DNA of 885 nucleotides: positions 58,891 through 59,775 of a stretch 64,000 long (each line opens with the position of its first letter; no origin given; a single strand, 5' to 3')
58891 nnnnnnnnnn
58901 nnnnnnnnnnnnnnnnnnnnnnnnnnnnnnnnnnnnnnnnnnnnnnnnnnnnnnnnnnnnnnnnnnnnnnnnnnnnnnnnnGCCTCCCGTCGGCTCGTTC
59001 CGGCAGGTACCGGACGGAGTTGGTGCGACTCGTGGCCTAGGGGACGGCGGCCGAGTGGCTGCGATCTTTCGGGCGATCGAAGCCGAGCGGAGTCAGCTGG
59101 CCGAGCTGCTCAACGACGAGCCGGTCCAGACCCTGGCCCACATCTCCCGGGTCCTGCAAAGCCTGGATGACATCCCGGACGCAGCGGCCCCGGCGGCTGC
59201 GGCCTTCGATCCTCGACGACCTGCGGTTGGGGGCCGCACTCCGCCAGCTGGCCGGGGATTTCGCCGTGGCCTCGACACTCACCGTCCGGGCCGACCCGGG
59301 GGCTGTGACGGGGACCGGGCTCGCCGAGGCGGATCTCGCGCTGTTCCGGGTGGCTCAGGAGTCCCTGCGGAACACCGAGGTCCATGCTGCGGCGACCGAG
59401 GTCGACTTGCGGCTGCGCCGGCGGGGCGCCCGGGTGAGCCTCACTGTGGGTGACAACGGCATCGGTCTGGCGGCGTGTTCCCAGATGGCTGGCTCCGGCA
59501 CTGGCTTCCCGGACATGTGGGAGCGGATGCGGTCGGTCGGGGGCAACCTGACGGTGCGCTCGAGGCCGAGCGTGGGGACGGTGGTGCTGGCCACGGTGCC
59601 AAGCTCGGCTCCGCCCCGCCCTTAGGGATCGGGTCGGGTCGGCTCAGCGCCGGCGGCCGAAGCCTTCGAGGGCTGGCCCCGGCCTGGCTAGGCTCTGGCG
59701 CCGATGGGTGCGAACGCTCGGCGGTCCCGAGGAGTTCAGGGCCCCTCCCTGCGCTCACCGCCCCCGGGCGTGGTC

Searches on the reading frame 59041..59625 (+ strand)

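Call 9: search_protein_families(library=pfam, proteins=[window:59041-59625:+])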
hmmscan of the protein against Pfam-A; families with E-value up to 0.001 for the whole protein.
window:59041-59625:+ (194 aa): 1 family
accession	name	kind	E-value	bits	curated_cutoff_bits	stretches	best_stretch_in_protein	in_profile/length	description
PF02518.31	HATPase_c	-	1.5e-08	35.5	26.4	1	99-188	4-109/111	Histidine kinase-, DNA gyrase B-, and HSP90-like ATPase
